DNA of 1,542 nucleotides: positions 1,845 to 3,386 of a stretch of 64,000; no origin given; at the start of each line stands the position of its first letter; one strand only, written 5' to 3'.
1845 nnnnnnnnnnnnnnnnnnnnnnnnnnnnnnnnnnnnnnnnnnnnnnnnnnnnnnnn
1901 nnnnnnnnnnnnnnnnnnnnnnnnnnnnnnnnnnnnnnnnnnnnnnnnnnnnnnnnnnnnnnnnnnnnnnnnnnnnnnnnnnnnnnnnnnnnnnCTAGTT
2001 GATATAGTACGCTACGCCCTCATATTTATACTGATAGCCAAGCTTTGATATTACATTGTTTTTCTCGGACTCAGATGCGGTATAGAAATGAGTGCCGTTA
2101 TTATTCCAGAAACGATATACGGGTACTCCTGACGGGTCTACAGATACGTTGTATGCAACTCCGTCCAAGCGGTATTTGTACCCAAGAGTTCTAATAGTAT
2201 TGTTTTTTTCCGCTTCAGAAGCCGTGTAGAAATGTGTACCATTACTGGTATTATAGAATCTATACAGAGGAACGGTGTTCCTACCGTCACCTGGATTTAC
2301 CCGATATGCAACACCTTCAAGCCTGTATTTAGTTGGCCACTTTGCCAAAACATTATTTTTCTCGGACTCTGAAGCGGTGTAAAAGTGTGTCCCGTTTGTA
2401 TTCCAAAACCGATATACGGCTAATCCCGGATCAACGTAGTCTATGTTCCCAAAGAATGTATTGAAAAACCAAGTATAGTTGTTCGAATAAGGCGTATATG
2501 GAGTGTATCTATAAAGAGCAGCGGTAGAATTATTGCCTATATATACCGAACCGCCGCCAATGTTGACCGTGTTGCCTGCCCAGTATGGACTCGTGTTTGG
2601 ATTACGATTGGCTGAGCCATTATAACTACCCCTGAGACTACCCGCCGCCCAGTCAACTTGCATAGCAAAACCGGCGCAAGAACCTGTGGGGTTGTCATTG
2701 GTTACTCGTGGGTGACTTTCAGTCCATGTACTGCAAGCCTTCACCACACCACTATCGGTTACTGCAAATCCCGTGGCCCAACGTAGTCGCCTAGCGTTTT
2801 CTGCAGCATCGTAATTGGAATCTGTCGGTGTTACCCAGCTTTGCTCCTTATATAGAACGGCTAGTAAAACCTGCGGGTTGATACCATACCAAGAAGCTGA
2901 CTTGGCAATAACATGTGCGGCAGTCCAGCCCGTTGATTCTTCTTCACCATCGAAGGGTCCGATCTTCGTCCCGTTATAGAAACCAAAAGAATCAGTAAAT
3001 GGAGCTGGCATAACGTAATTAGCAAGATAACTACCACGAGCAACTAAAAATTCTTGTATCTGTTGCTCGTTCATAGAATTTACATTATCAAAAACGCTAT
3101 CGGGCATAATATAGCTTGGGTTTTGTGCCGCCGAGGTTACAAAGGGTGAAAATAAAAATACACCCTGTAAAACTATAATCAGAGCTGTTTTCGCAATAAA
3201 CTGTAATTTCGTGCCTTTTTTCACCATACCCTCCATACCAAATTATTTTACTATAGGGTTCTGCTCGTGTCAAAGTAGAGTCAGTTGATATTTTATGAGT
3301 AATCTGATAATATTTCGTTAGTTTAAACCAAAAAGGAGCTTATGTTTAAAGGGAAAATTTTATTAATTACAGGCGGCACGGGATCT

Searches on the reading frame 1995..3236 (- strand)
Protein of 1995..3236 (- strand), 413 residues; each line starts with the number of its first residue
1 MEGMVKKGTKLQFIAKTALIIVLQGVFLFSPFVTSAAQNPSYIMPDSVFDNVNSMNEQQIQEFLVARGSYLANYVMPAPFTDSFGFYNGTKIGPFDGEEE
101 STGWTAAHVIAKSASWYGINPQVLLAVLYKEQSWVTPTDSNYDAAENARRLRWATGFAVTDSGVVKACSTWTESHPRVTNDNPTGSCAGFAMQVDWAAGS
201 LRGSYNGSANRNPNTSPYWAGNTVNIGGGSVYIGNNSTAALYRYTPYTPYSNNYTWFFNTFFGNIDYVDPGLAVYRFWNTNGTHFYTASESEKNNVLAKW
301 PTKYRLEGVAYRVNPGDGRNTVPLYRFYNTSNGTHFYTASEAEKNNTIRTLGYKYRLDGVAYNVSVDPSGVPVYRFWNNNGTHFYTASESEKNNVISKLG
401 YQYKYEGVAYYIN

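Call 16: search_protein_families(library=pfam, proteins=[window:1995-3236:-], max_evalue=0.0001)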
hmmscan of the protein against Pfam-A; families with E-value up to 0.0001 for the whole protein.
window:1995-3236:- (413 aa): 1 family
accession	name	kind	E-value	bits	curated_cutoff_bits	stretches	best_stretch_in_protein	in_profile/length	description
PF18885.6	DUF5648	-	8.5e-35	120.3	25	1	274-412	2-133/134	Domain of unknown function (DUF5648)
